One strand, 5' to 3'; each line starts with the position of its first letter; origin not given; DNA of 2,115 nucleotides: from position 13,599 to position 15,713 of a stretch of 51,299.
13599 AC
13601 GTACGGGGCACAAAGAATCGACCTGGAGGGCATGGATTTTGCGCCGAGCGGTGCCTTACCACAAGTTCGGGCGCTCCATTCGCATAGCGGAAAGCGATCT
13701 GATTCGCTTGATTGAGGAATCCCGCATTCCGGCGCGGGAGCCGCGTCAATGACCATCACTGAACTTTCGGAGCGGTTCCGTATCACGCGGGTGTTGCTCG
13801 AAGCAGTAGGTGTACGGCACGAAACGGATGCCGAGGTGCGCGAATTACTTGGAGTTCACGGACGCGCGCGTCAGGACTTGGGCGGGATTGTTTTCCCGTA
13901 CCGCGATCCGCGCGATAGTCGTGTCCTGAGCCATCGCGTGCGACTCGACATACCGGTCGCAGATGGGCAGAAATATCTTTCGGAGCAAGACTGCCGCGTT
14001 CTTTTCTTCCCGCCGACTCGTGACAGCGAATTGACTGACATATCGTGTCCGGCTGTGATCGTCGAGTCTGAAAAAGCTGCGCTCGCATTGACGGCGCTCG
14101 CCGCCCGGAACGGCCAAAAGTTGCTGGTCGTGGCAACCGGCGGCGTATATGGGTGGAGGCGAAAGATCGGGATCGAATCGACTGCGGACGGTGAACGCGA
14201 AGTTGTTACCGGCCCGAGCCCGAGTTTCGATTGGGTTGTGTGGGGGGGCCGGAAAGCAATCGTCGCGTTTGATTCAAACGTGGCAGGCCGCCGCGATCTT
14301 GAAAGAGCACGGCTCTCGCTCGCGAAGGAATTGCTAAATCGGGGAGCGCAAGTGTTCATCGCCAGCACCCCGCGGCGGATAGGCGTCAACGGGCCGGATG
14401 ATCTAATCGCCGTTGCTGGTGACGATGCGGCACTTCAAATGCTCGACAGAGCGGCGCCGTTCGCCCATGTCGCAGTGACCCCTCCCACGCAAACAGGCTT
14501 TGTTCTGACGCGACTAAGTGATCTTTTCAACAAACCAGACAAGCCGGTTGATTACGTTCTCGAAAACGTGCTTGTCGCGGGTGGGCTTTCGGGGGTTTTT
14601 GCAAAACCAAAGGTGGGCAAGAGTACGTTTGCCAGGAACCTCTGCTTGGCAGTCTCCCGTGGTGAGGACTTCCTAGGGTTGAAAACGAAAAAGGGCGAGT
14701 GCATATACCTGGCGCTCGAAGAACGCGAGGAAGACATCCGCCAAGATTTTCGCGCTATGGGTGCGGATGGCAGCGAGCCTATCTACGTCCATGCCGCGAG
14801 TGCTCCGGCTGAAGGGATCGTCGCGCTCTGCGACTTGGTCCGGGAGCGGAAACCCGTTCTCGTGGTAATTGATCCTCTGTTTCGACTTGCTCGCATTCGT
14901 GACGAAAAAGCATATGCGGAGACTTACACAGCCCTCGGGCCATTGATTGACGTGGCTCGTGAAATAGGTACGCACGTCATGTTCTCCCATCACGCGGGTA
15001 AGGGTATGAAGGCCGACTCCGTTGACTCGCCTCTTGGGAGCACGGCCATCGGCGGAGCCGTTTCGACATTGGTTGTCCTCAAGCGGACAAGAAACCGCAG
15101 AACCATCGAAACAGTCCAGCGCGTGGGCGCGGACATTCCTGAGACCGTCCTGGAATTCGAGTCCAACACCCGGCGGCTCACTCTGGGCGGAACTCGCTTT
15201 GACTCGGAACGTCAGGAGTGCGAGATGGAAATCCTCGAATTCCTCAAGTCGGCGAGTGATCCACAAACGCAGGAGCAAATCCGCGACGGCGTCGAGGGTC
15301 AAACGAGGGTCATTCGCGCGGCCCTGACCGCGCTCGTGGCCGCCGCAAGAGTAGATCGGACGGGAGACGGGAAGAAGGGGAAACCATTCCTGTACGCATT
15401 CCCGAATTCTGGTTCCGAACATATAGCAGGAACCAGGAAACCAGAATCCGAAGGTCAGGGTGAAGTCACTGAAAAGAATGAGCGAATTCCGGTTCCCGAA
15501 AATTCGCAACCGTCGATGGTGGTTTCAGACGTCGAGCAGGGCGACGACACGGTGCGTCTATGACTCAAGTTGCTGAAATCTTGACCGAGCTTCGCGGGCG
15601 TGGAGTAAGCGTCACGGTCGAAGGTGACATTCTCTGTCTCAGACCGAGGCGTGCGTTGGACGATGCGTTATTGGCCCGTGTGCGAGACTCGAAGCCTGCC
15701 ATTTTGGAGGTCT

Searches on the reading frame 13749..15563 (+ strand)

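Call 49: search_protein_families(library=padloc, proteins=[window:13749-15563:+], max_evalue=0.001)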
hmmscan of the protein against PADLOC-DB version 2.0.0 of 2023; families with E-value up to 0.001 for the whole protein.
window:13749-15563:+ (604 aa): 1 family
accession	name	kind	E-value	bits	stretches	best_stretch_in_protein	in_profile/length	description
PDLC04140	mad8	-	0.00053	17.6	0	277-326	26-68/314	mads_8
